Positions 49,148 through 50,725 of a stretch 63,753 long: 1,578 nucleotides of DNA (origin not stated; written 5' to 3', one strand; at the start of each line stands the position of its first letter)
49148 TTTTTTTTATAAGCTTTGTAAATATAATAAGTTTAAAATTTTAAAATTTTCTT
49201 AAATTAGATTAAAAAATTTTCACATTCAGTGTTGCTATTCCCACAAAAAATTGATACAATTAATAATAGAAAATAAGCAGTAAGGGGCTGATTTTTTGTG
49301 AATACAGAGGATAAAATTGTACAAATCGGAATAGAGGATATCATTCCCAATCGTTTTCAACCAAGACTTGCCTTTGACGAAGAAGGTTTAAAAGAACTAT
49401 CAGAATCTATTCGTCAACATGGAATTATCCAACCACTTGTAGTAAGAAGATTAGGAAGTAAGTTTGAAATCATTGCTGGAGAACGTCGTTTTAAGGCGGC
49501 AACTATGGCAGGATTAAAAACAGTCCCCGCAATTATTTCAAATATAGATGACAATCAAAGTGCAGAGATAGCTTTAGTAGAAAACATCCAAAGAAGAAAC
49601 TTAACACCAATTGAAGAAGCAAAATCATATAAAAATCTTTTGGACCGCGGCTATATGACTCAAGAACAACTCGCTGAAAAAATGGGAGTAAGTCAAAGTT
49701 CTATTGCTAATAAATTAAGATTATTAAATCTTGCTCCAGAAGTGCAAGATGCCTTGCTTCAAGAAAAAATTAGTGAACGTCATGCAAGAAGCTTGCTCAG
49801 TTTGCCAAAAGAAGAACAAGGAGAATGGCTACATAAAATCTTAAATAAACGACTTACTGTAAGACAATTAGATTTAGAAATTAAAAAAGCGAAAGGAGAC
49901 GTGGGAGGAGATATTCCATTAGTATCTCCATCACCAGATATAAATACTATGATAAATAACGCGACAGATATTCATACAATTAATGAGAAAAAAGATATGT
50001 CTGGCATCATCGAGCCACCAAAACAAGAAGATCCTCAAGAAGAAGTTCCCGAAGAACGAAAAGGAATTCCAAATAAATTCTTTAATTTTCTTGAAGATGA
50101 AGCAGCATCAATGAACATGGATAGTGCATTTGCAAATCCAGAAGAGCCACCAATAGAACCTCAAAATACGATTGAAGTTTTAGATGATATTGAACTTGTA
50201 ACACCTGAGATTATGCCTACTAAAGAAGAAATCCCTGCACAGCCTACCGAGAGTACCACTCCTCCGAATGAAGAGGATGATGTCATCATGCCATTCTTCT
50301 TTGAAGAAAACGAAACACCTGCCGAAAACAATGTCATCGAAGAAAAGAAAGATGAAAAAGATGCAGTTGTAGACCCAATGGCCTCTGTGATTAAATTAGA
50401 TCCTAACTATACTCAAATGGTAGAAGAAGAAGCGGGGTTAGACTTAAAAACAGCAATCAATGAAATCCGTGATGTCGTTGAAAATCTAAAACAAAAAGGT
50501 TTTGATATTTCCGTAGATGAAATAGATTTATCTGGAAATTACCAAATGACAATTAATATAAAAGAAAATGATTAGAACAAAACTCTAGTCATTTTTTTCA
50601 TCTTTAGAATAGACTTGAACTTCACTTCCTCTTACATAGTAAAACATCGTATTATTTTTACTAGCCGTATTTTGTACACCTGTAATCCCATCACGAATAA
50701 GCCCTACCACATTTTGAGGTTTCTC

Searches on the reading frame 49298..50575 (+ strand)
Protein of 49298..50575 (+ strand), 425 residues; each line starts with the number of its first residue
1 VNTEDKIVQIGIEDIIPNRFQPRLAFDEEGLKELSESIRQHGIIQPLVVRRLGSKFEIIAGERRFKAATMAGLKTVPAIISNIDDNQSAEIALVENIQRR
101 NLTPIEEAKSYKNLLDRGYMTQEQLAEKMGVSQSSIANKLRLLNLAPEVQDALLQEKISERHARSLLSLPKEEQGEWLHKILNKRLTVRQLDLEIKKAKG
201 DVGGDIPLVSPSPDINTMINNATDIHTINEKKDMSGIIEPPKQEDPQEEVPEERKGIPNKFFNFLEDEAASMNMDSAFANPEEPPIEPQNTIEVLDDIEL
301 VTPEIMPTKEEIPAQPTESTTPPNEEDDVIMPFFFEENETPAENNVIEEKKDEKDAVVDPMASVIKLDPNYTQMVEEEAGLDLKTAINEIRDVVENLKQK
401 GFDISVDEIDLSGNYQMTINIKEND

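Call 7: search_protein_families(library=pfam, proteins=[window:49298-50575:+])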
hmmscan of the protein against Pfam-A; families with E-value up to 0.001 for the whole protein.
window:49298-50575:+ (425 aa): 5 families
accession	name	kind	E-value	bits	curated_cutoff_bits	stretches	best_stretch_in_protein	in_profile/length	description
PF02195.25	ParB_N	-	2.6e-34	117.6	26.3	1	6-98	2-95/95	ParB N-terminal domain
PF17762.8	HTH_ParB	-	3.8e-33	114.1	22.6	1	101-199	2-101/102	ParB HTH domain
PF01978.25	TrmB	-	0.0001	22.5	25.6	0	107-143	10-46/68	Sugar-specific transcriptional regulator TrmB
PF01381.28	HTH_3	-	0.00026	21.4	23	1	114-137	4-27/55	Helix-turn-helix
PF20432.4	Xre-like-HTH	-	0.00082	20.1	25.8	0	108-140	12-43/63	Antitoxin Xre-like helix-turn-helix domain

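Call 29: search_solved_structures(query=window:49298-50575:+, show_alignments=2)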
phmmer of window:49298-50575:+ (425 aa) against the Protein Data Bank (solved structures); distinct sequences matched with E-value up to 0.001: 14.
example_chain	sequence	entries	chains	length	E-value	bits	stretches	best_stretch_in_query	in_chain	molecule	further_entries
7ng0_A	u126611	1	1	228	4.7e-57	197.4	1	7-196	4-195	Nucleoid occlusion protein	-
7nfu_A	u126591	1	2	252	6.6e-57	196.9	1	5-196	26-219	Nucleoid occlusion protein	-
1vz0_A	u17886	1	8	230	6.9e-50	173.8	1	7-192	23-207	Chromosome-partitioning protein Spo0J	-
7ol9_A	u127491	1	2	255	1.6e-48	169.3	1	4-196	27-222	Nucleoid occlusion protein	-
6sdk_A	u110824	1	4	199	1.1e-47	166.5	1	7-196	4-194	Stage 0 sporulation protein J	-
4umk_A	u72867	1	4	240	2e-47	165.7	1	5-192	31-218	PROBABLE CHROMOSOME-PARTITIONING PROTEIN PARB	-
7bnk_A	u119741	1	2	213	1.6e-46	162.7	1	7-201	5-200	ParB family protein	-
7o0n_A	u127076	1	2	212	9.9e-46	160.1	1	7-201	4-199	ParB family protein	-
7bnr_A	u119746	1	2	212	1e-45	160.1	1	7-201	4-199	ParB family protein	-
6t1f_A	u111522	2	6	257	2.4e-36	129.2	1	12-199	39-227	Chromosome-partitioning protein ParB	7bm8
6y93_A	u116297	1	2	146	4.6e-23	85.5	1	87-196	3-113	Nucleoid occlusion protein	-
6s6h_A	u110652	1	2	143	2e-14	57.1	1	90-199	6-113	Chromosome-partitioning protein ParB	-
8qa8_A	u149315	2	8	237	1.3e-11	47.7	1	19-159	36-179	Transcriptional repressor protein KorB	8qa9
1r71_A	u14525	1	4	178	1.8e-05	27.5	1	64-159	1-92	Transcriptional repressor protein korB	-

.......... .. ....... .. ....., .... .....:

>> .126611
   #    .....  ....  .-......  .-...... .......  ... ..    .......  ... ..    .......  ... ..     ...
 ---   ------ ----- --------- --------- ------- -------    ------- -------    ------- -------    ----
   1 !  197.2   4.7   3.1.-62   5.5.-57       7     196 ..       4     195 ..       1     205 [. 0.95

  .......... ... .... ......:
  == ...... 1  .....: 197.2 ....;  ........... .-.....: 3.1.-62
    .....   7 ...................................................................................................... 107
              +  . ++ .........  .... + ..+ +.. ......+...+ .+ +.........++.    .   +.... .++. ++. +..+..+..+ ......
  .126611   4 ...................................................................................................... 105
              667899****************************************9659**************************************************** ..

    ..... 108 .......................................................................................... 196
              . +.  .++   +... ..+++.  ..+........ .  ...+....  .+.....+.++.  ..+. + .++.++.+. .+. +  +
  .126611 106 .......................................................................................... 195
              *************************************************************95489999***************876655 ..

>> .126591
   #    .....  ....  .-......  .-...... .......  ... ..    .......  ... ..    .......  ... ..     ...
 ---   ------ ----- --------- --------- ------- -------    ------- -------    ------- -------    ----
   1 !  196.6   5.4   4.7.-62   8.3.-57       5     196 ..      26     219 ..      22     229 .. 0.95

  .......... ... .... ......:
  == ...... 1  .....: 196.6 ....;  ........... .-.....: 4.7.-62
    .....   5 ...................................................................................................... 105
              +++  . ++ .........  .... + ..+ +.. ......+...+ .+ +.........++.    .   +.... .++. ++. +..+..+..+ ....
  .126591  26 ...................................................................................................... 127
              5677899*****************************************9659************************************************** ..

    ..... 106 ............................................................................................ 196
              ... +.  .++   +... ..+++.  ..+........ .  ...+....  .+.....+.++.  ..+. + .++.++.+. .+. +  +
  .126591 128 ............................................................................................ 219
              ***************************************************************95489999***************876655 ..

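Call 33: search_solved_structures(query=window:49298-50575:+, show_alignments=5, max_evalue=1e-40)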
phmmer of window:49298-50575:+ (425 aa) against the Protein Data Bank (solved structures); distinct sequences matched with E-value up to 1e-40: 9.
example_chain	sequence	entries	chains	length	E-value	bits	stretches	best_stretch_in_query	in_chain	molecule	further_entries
7ng0_A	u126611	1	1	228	4.7e-57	197.4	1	7-196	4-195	Nucleoid occlusion protein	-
7nfu_A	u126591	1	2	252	6.6e-57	196.9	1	5-196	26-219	Nucleoid occlusion protein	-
1vz0_A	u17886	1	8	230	6.9e-50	173.8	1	7-192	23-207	Chromosome-partitioning protein Spo0J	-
7ol9_A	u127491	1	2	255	1.6e-48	169.3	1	4-196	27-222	Nucleoid occlusion protein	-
6sdk_A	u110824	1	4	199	1.1e-47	166.5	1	7-196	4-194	Stage 0 sporulation protein J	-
4umk_A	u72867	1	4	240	2e-47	165.7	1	5-192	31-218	PROBABLE CHROMOSOME-PARTITIONING PROTEIN PARB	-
7bnk_A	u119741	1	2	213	1.6e-46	162.7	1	7-201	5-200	ParB family protein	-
7o0n_A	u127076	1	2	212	9.9e-46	160.1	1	7-201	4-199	ParB family protein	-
7bnr_A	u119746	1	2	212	1e-45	160.1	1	7-201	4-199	ParB family protein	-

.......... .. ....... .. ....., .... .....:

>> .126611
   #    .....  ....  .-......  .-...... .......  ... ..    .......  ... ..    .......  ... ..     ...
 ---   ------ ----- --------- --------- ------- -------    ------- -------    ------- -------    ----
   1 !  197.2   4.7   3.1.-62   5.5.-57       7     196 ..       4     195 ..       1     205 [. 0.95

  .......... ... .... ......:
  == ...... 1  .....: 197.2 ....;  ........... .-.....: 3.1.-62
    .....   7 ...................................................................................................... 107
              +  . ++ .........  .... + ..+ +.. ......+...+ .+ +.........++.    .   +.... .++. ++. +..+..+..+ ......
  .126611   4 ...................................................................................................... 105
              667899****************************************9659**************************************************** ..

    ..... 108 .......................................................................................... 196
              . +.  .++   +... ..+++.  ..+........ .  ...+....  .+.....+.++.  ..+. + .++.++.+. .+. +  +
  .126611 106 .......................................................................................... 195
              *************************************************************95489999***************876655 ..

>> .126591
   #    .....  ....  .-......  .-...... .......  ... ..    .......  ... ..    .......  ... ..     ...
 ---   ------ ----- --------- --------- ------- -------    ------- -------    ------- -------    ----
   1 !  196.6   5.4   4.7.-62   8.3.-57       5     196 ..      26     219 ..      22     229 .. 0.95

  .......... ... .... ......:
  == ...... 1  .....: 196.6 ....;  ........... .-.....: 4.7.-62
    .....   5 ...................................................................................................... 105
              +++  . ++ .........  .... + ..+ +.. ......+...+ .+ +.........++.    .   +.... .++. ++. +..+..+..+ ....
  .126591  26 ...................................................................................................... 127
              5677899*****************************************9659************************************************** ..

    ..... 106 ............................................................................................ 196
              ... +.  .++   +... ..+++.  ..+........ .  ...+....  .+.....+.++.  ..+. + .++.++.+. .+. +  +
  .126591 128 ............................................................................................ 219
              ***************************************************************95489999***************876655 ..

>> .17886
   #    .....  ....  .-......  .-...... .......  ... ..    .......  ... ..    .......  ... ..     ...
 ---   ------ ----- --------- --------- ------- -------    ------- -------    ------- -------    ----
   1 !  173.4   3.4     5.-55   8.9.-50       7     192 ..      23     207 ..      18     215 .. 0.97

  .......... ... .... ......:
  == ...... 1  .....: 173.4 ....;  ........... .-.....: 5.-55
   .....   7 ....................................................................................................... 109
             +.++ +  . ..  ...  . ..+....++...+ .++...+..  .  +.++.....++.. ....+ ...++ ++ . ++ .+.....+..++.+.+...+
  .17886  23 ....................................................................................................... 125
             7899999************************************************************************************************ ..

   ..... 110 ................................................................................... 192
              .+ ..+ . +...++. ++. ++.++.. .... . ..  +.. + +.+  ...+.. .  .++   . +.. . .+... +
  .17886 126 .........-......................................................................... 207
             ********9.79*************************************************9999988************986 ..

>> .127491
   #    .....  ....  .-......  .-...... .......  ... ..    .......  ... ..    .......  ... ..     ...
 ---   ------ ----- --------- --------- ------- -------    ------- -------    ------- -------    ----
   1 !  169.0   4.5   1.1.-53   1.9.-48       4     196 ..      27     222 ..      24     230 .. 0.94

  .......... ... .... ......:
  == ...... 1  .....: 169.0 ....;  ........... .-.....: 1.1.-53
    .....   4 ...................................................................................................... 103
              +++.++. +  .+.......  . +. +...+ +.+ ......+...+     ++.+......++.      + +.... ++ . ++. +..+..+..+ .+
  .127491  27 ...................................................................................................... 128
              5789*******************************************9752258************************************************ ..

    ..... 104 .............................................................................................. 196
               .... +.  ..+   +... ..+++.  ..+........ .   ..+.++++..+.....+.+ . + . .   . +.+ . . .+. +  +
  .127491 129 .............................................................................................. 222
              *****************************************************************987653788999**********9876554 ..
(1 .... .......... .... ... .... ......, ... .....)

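Call 36: find_homologous_proteins(query=window:49298-50575:+, max_evalue=1e-20)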
Query window:49298-50575:+ (425 aa): 7985 proteins with E <= 1e-20 among 8000 candidates; the best 120 are listed.
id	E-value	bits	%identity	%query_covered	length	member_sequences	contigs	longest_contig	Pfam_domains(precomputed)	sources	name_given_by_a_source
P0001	1.1e-249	847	93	100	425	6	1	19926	PF17762.9,PF02195.27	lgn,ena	-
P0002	3.2e-196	670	77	100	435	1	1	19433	PF17762.9,PF02195.27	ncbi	-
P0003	1.0e-187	642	74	100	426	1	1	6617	PF17762.9,PF02195.27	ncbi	-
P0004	3.9e-184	631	74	100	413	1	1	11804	PF17762.9,PF02195.27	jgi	-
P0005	1.1e-182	626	74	100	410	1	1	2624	PF17762.9,PF02195.27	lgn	-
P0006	4.5e-175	601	72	100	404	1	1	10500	PF17762.9,PF02195.27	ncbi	-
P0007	1.4e-174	599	71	100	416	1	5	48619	PF17762.9,PF02195.27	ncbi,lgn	-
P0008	3.3e-174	598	70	100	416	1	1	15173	PF17762.9,PF02195.27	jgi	-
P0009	4.2e-174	598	70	100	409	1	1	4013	PF17762.9,PF02195.27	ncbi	-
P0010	1.9e-173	595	69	100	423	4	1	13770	PF17762.9,PF02195.27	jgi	-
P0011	2.5e-173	595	70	100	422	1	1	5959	PF17762.9,PF02195.27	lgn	-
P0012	6.2e-173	594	71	100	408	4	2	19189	PF17762.9,PF02195.27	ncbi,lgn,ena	-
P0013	2.7e-171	588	71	100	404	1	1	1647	PF17762.9,PF02195.27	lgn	-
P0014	4.9e-171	588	69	100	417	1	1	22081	PF17762.9,PF02195.27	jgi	-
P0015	2.1e-170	585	70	100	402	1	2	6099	PF17762.9,PF02195.27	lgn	-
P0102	3.7e-162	558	67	99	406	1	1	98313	PF17762.9,PF02195.27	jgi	-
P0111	2.6e-161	556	67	100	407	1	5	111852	PF17762.9,PF02195.27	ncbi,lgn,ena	-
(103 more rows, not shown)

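Call 38: search_protein_families(library=ncbifam, proteins=[window:49298-50575:+], max_evalue=0.00001)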
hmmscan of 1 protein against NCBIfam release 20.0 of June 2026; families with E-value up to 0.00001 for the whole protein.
window:49298-50575:+ (425 aa): 6 families
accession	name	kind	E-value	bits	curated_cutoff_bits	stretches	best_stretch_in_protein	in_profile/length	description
TIGR04285.1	nucleoid_noc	exception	4.5e-85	285.1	315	1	6-199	1-195/255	nucleoid occlusion protein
TIGR00180.1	parB_part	domain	7.1e-54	182.4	58.45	1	5-179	3-182/186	ParB/RepB/Spo0J family partition protein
TIGR03734.1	PRTRC_parB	hypoth_equivalog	4.6e-41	141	278.6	1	21-198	7-189/555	PRTRC system ParB family protein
TIGR03454.1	partition_RepB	equivalog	6e-19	68.6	201.5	1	5-144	62-202/325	plasmid partitioning protein RepB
NF010406.0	PRK13832.1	subfamily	8.9e-16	57.5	640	1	33-177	31-178/578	plasmid partitioning protein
NF010440.0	PRK13866.1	equivalog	1.2e-07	31.3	522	1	24-120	82-181/336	plasmid partitioning protein RepB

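Call 66: find_encoding_contigs(protein=P0111, flank=10000, max_places=2)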
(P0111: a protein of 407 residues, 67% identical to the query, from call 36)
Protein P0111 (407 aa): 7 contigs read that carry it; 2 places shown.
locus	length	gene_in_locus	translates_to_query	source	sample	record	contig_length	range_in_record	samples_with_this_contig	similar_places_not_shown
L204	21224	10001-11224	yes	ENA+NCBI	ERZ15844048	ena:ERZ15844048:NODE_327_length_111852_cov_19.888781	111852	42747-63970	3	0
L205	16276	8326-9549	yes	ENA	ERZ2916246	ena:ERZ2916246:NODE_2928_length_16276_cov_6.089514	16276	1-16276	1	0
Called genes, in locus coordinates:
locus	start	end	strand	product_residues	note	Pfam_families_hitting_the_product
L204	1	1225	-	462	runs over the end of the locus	PF11638:DnaA_N, PF13173:AAA_14 (faint), PF01695:IstB_IS21 (weak), PF00308:Bac_DnaA, PF00004:AAA (faint), PF08299:Bac_DnaA_C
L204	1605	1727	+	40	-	PF00468:Ribosomal_L34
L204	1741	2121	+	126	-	PF00825:Ribonuclease_P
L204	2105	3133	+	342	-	PF02096:60KD_IMP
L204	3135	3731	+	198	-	PF13083:KH_KhpA-B, PF01424:R3H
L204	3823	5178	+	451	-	PF10396:TrmE_N, PF12631:MnmE_helical, PF00009:GTP_EFTU (weak), PF01926:MMR_HSR1, PF02421:FeoB_N, PF04548:AIG1 (weak)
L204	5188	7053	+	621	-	PF01134:GIDA, PF21680:GIDA_C_1st, PF13932:SAM_GIDA_C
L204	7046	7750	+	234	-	PF02527:GidB, PF03848:TehB (weak), PF05175:MTS, PF13649:Methyltransf_25 (weak), PF13847:Methyltransf_31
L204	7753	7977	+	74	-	PF02082:Rrf2, PF08279:HTH_11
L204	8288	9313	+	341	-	-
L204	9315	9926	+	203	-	PF01725:Ham1p_like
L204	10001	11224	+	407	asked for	PF02195:ParB_N, PF17762:HTH_ParB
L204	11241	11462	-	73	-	PF12844:HTH_19 (weak), PF01381:HTH_3 (weak)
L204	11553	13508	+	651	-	-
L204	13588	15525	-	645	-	PF00912:Transgly, PF00905:Transpeptidase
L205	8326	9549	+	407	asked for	PF02195:ParB_N, PF17762:HTH_ParB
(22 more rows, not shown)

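Call 67: find_encoding_contigs(protein=P0102, flank=10000, max_places=2)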
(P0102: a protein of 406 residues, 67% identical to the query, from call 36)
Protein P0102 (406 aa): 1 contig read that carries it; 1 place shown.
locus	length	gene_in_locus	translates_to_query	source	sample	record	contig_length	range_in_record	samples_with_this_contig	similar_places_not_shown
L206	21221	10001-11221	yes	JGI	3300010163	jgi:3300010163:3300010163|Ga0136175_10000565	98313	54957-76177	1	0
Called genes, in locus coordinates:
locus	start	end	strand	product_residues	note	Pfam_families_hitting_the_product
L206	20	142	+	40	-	PF00468:Ribosomal_L34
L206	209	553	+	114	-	PF00825:Ribonuclease_P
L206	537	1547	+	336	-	PF02096:60KD_IMP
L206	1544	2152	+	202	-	PF07650:KH_2 (weak), PF13083:KH_KhpA-B, PF01424:R3H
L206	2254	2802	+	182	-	PF04011:LemA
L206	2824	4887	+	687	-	PF09972:DUF2207, PF20990:DUF2207_C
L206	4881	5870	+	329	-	PF04055:Radical_SAM, PF13353:Fer4_12 (faint), PF13186:SPASM (weak)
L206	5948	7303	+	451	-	PF10396:TrmE_N, PF12631:MnmE_helical, PF00009:GTP_EFTU (faint), PF00350:Dynamin_N (faint), PF01926:MMR_HSR1, PF02421:FeoB_N, PF04548:AIG1 (weak)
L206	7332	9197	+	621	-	PF01134:GIDA, PF21680:GIDA_C_1st, PF13932:SAM_GIDA_C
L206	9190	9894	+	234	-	PF02527:GidB, PF05175:MTS (weak), PF03848:TehB (weak), PF13847:Methyltransf_31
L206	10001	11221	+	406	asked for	PF02195:ParB_N, PF17762:HTH_ParB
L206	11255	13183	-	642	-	PF00912:Transgly, PF00905:Transpeptidase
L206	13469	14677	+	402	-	PF13421:Band_7_1 (faint), PF09851:SHOCT (weak)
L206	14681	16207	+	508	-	-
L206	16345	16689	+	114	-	-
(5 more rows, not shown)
